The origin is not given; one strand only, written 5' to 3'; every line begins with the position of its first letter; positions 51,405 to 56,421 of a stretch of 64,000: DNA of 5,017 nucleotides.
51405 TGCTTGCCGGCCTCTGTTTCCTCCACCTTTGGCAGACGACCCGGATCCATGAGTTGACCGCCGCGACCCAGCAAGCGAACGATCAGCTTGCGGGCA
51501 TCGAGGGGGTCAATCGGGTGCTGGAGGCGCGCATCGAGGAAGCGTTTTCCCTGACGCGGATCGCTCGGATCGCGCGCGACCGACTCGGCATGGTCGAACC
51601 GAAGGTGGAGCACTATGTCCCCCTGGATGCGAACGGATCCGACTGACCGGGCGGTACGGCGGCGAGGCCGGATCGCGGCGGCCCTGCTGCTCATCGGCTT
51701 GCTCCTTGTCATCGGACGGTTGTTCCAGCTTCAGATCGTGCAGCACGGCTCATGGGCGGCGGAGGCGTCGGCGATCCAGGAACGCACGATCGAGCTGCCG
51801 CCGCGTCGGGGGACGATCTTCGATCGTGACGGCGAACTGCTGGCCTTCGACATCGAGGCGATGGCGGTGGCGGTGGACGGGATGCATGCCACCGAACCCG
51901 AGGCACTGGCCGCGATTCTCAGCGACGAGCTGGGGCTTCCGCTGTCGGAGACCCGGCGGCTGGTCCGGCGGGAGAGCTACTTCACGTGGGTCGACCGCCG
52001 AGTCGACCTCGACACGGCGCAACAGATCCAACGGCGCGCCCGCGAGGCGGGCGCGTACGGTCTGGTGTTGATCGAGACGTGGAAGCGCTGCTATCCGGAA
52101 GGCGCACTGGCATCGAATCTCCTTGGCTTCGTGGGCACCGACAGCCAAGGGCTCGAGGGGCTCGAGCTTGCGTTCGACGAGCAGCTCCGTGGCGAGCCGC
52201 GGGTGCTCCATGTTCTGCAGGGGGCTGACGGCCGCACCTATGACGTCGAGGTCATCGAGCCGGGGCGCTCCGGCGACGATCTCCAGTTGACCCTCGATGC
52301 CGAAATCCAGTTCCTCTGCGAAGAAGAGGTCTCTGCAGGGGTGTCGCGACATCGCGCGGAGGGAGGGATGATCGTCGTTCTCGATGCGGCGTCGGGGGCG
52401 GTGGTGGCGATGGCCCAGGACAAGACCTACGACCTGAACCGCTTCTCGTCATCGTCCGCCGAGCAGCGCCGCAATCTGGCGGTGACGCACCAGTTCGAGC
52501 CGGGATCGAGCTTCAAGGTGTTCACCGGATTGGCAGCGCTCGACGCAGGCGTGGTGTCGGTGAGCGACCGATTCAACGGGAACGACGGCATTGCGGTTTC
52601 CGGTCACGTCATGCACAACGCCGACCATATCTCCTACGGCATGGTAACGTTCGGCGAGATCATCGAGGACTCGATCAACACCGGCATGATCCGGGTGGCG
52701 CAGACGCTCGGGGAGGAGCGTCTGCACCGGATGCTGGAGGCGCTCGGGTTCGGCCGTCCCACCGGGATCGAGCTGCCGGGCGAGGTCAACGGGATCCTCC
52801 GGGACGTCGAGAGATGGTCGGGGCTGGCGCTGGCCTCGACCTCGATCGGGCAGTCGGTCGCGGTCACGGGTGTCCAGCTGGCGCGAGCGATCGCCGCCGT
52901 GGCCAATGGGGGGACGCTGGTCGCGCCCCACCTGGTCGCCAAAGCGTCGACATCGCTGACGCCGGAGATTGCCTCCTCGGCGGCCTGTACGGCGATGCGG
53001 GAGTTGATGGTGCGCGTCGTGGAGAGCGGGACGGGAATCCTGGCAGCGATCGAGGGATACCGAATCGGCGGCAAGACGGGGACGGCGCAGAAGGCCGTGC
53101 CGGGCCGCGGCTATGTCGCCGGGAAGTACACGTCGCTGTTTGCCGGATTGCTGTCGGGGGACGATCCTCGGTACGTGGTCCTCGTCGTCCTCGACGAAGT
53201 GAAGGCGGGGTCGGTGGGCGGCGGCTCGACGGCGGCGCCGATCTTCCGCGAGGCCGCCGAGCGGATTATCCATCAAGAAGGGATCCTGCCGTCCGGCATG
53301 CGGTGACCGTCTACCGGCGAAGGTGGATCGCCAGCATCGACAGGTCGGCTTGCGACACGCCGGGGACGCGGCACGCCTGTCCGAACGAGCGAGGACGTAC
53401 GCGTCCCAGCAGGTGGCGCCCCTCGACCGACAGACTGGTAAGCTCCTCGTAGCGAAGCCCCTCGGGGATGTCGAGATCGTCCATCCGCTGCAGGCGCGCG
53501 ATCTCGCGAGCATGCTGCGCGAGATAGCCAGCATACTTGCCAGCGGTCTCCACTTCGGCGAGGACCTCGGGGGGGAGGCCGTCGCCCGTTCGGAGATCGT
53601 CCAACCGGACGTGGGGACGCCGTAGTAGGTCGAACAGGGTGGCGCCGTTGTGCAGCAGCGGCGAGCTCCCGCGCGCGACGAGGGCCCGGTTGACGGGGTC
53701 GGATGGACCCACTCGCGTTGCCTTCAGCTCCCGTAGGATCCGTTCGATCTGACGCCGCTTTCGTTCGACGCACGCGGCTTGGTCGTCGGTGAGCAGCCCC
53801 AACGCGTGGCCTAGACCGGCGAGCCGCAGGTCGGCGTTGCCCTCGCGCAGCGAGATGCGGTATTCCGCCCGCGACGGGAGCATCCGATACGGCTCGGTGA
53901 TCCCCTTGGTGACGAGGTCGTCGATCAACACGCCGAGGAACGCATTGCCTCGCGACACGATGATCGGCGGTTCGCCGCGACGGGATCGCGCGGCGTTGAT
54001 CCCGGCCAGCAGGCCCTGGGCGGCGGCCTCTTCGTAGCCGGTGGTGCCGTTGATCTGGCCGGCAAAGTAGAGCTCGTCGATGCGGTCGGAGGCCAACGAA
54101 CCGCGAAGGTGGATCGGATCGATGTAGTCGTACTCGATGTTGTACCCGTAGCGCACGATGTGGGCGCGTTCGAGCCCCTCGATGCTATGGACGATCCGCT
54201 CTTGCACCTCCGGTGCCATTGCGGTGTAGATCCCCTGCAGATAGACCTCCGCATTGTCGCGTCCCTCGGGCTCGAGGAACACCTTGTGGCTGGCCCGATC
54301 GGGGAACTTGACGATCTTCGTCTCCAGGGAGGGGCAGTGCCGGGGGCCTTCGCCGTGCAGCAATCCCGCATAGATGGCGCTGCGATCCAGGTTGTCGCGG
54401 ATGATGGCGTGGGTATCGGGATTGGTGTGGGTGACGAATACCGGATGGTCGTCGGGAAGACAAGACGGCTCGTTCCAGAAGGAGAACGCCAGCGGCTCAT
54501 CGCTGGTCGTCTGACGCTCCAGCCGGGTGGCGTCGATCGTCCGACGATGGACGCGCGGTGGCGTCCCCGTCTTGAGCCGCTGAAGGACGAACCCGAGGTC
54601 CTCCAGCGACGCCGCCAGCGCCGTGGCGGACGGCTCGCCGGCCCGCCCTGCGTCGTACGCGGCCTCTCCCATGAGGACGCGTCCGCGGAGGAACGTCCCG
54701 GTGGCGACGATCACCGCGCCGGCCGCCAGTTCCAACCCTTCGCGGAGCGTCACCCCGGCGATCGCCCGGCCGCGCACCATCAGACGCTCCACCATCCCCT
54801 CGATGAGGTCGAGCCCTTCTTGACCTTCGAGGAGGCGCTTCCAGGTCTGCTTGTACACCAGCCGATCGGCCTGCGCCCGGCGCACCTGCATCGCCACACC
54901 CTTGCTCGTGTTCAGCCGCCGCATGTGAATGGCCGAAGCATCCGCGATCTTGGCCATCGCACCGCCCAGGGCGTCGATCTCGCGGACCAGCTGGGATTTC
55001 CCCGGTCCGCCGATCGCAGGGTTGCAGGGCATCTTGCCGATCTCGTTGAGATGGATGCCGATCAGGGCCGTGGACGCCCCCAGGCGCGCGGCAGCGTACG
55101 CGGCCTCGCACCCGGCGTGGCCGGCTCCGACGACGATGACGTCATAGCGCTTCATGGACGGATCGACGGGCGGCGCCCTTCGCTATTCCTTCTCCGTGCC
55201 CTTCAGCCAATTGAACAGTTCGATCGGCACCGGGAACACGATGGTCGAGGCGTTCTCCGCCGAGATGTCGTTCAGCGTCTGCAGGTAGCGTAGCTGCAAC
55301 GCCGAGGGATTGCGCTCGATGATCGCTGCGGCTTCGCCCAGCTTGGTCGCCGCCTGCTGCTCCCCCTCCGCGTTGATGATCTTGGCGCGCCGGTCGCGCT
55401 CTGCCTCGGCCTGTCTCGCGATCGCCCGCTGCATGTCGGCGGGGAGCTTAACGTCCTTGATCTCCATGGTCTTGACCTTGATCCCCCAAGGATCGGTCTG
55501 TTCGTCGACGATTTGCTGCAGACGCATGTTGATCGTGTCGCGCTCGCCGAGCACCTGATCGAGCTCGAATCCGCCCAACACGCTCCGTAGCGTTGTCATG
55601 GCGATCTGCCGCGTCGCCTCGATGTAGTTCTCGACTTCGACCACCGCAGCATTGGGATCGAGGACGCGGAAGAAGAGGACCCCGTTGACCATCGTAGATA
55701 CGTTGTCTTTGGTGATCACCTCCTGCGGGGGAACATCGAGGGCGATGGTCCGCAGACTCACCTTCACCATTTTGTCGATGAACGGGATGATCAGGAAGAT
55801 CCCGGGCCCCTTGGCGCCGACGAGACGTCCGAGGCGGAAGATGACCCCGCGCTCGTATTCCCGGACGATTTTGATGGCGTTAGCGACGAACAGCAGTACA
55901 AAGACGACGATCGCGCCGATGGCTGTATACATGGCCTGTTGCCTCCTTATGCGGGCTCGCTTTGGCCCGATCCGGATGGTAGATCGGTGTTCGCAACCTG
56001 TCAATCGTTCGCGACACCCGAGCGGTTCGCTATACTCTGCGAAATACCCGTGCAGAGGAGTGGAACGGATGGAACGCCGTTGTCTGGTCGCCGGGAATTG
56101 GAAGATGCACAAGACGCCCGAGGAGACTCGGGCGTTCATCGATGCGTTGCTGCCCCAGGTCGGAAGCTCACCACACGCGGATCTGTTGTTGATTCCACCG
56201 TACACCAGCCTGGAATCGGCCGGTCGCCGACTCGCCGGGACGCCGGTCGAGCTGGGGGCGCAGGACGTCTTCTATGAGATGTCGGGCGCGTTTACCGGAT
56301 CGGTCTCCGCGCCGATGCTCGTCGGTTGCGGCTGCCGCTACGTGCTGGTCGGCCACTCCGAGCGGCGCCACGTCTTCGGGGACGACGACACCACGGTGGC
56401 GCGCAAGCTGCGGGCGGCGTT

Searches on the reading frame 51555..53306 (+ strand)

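Call 91: search_protein_families(library=pfam, proteins=[window:51555-53306:+], max_evalue=0.000001)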
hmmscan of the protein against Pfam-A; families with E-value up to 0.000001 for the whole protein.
window:51555-53306:+ (583 aa): 2 families
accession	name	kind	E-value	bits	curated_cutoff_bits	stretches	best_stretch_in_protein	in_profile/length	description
PF00905.27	Transpeptidase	-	1.3e-68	231.9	22.1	1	271-567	1-297/299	Penicillin binding protein transpeptidase domain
PF03717.20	PBP_dimer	-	2.9e-14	54.3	24.4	1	81-227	2-174/180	Penicillin-binding Protein dimerisation domain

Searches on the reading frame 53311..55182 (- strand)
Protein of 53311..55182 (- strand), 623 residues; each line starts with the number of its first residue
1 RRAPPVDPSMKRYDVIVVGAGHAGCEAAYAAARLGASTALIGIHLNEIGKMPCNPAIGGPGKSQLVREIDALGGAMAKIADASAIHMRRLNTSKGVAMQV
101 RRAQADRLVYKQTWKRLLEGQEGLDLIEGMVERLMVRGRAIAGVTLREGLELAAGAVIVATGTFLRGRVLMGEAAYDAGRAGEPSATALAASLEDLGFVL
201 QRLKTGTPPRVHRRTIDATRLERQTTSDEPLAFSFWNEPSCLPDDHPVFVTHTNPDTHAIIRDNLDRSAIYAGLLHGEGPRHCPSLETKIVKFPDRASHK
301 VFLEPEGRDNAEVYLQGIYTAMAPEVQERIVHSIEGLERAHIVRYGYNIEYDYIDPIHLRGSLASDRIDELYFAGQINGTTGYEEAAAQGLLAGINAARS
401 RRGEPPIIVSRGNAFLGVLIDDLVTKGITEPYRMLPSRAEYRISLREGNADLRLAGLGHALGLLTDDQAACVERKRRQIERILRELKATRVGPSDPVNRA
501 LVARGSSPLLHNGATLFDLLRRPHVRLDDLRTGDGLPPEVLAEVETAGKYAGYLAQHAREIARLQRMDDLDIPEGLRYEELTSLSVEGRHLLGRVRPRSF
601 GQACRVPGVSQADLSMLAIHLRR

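Call 91: search_protein_families(library=pfam, proteins=[window:53311-55182:-], max_evalue=0.000001)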
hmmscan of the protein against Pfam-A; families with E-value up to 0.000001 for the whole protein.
window:53311-55182:- (623 aa): 4 families
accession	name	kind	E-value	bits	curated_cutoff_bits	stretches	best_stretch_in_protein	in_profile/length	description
PF01134.28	GIDA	-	6.6e-151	503.3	22.1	1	14-404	1-390/391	Glucose inhibited division protein A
PF21680.2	GIDA_C_1st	-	2.2e-17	64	24.7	1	467-556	2-94/96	tRNA modifying enzyme MnmG/GidA C-terminal helical domain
PF13932.14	SAM_GIDA_C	-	4.7e-16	58.8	27.1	1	563-617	2-56/57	tRNA modifying enzyme MnmG/GidA C-terminal helical bundle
PF12831.13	FAD_oxidored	-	1.3e-10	41.6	27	1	14-184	1-165/416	FAD dependent oxidoreductase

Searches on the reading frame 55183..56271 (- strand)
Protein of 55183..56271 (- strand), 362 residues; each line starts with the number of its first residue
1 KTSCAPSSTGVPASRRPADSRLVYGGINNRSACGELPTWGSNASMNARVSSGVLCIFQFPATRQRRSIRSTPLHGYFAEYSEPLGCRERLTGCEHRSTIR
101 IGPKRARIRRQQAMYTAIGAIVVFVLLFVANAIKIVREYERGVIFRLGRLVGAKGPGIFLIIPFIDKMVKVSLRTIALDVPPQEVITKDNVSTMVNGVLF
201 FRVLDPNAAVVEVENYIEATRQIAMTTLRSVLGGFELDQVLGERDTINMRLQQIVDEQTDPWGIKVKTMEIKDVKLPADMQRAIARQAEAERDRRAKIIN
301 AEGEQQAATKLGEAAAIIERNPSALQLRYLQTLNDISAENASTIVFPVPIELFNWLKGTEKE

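Call 91: search_protein_families(library=pfam, proteins=[window:55183-56271:-], max_evalue=0.000001)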
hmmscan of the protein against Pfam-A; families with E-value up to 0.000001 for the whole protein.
window:55183-56271:- (362 aa): 1 family
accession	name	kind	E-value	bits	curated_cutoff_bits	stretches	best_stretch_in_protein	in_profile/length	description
PF01145.31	Band_7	-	3.8e-40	138.2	23.6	1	134-304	1-175/176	SPFH domain / Band 7 family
